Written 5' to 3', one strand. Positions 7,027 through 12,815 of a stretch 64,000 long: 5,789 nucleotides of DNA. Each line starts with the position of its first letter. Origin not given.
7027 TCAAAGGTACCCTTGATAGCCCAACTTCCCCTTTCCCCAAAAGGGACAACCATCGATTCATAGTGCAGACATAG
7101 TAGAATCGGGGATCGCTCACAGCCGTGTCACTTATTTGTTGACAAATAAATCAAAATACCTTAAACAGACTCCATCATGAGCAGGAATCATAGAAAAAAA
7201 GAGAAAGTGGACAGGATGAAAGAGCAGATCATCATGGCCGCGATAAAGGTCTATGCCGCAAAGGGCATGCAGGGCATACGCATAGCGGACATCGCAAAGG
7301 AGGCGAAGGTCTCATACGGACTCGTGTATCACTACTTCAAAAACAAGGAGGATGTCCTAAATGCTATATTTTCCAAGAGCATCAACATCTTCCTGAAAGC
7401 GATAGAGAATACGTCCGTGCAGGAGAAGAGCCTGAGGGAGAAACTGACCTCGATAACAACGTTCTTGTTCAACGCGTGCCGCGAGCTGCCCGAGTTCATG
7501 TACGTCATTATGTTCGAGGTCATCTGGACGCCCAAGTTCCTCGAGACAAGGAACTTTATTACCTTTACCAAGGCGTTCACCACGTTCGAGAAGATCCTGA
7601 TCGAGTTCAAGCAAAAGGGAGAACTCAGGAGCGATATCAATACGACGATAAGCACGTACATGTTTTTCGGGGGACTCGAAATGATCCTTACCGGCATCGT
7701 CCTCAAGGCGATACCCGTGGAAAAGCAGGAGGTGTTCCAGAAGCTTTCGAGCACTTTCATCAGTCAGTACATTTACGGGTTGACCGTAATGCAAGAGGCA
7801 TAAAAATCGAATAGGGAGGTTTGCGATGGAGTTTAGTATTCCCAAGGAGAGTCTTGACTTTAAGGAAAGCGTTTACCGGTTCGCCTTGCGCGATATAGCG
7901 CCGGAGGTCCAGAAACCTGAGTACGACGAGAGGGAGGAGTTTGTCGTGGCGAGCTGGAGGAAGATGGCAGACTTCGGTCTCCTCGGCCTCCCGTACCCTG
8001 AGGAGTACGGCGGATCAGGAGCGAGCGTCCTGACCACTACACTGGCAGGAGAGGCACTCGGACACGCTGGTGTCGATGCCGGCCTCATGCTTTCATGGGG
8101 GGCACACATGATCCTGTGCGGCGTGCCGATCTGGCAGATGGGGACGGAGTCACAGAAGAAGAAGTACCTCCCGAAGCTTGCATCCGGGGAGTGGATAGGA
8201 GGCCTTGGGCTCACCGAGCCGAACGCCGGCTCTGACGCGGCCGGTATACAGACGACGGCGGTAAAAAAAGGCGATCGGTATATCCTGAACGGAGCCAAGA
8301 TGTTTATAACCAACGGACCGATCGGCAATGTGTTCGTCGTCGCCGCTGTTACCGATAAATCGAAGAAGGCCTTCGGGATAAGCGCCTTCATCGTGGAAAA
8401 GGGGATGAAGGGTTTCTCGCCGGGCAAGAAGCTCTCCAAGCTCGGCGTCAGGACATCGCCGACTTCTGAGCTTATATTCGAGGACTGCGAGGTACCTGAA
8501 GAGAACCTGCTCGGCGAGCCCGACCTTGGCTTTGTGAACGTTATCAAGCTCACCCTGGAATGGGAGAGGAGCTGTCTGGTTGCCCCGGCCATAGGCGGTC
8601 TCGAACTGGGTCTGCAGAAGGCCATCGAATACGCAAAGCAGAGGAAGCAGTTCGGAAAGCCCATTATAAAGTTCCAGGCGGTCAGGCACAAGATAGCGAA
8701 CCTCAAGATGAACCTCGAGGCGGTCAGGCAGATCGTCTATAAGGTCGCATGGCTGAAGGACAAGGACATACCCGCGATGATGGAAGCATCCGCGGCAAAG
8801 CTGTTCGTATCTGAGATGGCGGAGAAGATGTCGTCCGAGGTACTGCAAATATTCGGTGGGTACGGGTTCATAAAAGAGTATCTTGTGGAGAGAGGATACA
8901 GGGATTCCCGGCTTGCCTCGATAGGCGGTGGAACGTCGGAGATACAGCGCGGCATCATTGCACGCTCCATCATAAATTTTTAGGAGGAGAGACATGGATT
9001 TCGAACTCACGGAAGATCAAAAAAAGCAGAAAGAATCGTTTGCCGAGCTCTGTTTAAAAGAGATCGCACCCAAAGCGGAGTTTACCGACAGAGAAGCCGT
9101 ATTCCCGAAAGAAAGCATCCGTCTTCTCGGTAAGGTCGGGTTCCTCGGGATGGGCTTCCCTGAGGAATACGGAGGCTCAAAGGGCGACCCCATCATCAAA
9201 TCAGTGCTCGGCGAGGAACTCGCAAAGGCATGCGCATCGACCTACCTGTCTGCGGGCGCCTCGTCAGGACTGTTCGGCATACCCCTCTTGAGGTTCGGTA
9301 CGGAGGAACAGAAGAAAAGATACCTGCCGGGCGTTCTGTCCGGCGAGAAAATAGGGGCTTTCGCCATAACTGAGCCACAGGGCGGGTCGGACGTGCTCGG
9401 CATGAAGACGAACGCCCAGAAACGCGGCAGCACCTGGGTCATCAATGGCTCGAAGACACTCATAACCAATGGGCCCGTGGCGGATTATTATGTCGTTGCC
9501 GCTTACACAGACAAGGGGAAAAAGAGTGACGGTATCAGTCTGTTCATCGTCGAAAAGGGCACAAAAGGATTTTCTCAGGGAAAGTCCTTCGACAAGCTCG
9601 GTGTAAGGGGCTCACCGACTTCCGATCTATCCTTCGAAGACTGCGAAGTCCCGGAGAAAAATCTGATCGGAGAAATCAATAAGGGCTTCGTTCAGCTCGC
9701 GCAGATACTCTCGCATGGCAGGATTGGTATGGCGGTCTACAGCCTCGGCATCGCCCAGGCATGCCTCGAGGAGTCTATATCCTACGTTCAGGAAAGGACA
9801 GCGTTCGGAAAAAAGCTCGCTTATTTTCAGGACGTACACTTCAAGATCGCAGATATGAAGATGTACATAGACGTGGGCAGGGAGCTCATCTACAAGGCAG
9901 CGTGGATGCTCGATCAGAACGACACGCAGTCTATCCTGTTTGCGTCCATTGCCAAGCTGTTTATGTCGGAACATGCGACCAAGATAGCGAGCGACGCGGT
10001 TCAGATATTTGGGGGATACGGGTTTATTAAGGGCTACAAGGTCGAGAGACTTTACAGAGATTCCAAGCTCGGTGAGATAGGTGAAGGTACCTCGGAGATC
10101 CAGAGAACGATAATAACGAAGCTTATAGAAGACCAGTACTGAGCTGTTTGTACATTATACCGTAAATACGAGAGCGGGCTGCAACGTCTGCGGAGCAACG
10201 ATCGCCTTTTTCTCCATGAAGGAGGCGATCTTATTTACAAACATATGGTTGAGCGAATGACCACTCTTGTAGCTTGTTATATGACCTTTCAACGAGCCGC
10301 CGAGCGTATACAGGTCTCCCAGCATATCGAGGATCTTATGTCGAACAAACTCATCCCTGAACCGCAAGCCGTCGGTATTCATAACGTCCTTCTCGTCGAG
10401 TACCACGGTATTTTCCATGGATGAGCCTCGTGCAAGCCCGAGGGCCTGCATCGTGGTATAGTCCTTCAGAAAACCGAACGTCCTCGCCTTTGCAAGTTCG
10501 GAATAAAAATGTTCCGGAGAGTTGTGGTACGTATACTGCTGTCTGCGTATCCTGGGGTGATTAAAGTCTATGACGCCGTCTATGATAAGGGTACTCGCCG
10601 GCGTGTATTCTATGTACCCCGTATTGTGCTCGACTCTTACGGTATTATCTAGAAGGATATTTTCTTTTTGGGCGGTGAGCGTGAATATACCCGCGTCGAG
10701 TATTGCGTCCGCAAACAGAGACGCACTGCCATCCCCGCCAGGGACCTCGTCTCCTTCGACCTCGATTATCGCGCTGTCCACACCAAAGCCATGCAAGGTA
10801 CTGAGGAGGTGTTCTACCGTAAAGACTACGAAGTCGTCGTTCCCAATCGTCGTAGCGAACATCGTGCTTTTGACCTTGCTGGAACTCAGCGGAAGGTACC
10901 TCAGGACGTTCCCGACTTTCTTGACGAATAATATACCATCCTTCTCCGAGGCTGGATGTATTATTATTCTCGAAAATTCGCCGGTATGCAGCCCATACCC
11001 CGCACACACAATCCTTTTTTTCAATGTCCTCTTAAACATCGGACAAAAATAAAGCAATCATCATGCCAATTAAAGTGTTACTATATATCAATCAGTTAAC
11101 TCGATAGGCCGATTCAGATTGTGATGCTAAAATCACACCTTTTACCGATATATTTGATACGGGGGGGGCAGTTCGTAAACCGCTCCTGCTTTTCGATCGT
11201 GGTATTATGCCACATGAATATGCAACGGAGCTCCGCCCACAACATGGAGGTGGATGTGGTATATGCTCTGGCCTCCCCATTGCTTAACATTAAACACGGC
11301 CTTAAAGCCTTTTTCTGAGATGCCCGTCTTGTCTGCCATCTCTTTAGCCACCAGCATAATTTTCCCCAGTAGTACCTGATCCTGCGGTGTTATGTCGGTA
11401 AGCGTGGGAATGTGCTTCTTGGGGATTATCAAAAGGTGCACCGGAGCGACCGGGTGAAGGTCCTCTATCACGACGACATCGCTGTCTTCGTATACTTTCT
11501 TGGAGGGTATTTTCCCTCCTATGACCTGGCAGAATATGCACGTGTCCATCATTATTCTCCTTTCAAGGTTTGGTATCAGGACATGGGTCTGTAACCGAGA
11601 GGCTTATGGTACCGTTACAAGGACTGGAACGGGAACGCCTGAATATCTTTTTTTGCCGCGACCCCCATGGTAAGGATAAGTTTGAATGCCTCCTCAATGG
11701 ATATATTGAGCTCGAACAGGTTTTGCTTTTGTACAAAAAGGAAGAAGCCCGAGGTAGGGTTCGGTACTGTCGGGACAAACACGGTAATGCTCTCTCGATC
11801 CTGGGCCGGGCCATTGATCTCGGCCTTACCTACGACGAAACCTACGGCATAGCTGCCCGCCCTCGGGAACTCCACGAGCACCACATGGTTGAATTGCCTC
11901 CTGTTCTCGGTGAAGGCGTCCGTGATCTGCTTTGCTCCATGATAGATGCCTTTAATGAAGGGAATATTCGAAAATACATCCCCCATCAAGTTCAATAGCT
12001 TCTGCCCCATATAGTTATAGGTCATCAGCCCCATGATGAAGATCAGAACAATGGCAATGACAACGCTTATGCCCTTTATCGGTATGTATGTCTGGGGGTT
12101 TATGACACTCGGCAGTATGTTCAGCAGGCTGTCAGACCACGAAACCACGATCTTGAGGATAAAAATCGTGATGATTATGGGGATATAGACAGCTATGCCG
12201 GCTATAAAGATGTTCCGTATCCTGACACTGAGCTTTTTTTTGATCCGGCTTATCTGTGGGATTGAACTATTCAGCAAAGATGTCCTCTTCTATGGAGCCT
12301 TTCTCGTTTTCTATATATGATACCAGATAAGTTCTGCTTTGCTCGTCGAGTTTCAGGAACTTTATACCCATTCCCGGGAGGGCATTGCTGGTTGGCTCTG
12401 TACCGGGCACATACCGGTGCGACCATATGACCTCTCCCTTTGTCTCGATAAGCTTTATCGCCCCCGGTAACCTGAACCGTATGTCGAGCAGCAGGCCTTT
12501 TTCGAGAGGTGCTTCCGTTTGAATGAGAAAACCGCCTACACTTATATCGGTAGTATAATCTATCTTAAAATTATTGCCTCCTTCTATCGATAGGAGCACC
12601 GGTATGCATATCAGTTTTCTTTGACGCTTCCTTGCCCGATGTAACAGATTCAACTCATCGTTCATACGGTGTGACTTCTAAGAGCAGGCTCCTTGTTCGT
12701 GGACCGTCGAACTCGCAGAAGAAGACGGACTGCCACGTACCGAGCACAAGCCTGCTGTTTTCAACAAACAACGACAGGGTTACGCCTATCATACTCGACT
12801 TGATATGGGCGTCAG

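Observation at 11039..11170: lpxC appears to be under a complete sigma54 enhancer-type promoter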

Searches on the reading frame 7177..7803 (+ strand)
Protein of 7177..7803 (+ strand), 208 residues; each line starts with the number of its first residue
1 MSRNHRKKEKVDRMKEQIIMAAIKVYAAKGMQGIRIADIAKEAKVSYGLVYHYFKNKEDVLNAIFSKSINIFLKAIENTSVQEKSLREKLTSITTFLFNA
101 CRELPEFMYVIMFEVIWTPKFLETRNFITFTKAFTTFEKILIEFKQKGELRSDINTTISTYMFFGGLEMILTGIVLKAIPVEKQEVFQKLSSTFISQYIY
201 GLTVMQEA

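Call 6: search_protein_families(library=pfam, proteins=[window:7177-7803:+])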
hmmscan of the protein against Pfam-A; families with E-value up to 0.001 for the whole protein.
window:7177-7803:+ (208 aa): 2 families
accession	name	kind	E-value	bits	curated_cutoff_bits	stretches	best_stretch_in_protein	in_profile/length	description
PF00440.29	TetR_N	-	7.8e-14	51.6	24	1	18-64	1-47/47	Bacterial regulatory proteins, tetR family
PF08359.16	TetR_C_4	-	3.6e-06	27.6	21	1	65-178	1-114/133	YsiA-like protein, C-terminal region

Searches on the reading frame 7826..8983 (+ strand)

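Call 6: search_protein_families(library=pfam, proteins=[window:7826-8983:+])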
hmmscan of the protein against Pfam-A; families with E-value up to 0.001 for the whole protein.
window:7826-8983:+ (385 aa): 4 families
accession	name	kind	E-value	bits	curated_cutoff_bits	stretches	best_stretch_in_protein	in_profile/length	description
PF00441.29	Acyl-CoA_dh_1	-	5.4e-47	160.1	22.4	1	238-382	5-149/150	Acyl-CoA dehydrogenase, C-terminal domain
PF02771.21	Acyl-CoA_dh_N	-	8.9e-29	100.6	22.9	1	8-122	3-113/113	Acyl-CoA dehydrogenase, N-terminal domain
PF02770.24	Acyl-CoA_dh_M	-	1.1e-25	90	33.3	1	127-221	2-97/97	Acyl-CoA dehydrogenase, middle domain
PF08028.16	Acyl-CoA_dh_2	-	9.1e-14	52.3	22.7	1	250-363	2-125/134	Acyl-CoA dehydrogenase, C-terminal domain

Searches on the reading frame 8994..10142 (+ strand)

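Call 6: search_protein_families(library=pfam, proteins=[window:8994-10142:+])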
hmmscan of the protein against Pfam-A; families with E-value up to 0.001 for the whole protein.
window:8994-10142:+ (382 aa): 4 families
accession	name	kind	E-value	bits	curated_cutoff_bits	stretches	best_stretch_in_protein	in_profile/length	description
PF00441.29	Acyl-CoA_dh_1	-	5.9e-48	163.3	22.4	1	229-376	1-147/150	Acyl-CoA dehydrogenase, C-terminal domain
PF02771.21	Acyl-CoA_dh_N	-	1.8e-30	106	22.9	1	6-118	1-113/113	Acyl-CoA dehydrogenase, N-terminal domain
PF02770.24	Acyl-CoA_dh_M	-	2.2e-28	98.7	33.3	1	122-217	1-97/97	Acyl-CoA dehydrogenase, middle domain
PF08028.16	Acyl-CoA_dh_2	-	3.5e-16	60.1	22.7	1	245-360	2-126/134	Acyl-CoA dehydrogenase, C-terminal domain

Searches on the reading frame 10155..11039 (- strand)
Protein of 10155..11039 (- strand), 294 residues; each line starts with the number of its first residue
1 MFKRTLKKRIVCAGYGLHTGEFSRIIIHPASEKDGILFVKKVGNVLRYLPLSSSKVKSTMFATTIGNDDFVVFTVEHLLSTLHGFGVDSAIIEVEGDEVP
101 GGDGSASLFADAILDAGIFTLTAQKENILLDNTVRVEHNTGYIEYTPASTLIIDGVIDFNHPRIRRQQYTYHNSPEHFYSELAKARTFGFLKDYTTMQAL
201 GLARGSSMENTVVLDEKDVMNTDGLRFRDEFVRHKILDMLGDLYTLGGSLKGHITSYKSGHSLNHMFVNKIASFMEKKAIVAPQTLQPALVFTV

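Call 6: search_protein_families(library=pfam, proteins=[window:10155-11039:-])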
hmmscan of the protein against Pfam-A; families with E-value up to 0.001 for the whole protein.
window:10155-11039:- (294 aa): 1 family
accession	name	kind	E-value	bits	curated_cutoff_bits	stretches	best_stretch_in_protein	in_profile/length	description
PF03331.19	LpxC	-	1.1e-87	294.4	27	1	3-272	1-267/268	UDP-3-O-acyl N-acetylglycosamine deacetylase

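Call 15: find_related_loci(query=window:10155-11039:-, collection=genome_contigs, flank=1500)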
Query window:10155-11039:- (294 aa) in genome_contigs; peptide patterns used: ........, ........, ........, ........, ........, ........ (x = any residue, [..] = any of these).
173 stretches matched a pattern; 2 encode a relative of the query (tblastn E <= 1e-3); 2 distinct loci.
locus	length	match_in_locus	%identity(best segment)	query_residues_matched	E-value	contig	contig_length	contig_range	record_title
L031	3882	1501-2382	86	1-294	2e-179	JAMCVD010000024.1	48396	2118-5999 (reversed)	MAG: Deltaproteobacteria bacterium isolate FK_Sedi_A_Bin.102 NODE_1298_length_48396_cov_3.93729, whole genome shotgun se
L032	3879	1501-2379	75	1-293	4e-162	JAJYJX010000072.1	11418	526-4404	MAG: bacterium isolate DBS2-1.bin173 NODE_10805_length_11418_cov_1.256487, whole genome shotgun sequence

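Call 46: search_protein_families(library=ncbifam, proteins=[window:10155-11039:-])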
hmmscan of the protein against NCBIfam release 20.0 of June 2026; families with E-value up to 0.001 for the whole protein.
window:10155-11039:- (294 aa): 3 families
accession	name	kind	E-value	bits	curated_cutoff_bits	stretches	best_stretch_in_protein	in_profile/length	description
TIGR00325.1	lpxC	equivalog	1.1e-83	281.1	187.25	1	2-277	2-277/297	UDP-3-O-acyl-N-acetylglucosamine deacetylase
NF009667.0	PRK13188.1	equivalog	1.1e-56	192.4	465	1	3-280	5-307/464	bifunctional UDP-3-O-[3-hydroxymyristoyl] N-acetylglucosamine deacetylase/3-hydroxyacyl-ACP dehydratase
NF009666.0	PRK13187.1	equivalog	3.6e-36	124.8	423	1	4-271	12-290/305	UDP-3-O-acyl N-acetylglycosamine deacetylase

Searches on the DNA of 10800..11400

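Call 71: search_rna_families(source=window, start=10800, end=11400, threshold=evalue, max_evalue=1)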
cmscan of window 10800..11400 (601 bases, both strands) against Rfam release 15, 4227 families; matches with E-value up to 1: 1.
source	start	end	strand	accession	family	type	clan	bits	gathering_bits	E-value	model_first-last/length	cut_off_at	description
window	11327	11381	+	RF02292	TtnuCD16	Gene; snRNA; snoRNA; CD-box;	-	16.8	75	0.79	1-58/58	no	Tetrahymena snoRNA TtnuCD16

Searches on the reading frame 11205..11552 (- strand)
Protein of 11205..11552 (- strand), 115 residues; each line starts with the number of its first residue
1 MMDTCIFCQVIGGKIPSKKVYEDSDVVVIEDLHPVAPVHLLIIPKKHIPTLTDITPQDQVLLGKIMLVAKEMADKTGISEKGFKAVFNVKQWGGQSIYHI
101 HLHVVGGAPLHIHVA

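Call 6: search_protein_families(library=pfam, proteins=[window:11205-11552:-])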
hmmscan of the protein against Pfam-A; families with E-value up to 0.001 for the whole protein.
window:11205-11552:- (115 aa): 2 families
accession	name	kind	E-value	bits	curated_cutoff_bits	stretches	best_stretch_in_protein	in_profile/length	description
PF11969.13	DcpS_C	-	4.4e-25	88.8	24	1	5-106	2-101/114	Scavenger mRNA decapping enzyme C-term binding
PF01230.28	HIT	-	1.4e-23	83.8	21.5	1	14-108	3-96/98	HIT domain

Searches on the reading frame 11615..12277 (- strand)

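Call 6: search_protein_families(library=pfam, proteins=[window:11615-12277:-])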
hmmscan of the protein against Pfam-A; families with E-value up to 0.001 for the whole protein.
window:11615-12277:- (220 aa): 1 family
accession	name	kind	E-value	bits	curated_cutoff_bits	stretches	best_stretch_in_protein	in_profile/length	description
PF04367.18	DUF502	-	1.7e-29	102.3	23.8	1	73-176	1-107/107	Protein of unknown function (DUF502)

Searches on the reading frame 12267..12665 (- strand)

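Call 6: search_protein_families(library=pfam, proteins=[window:12267-12665:-])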
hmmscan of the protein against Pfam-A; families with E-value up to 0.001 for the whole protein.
window:12267-12665:- (132 aa): 1 family
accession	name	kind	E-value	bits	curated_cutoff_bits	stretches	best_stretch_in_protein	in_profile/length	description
PF07238.19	PilZ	-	8.1e-13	49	22.5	1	12-119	3-101/102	PilZ domain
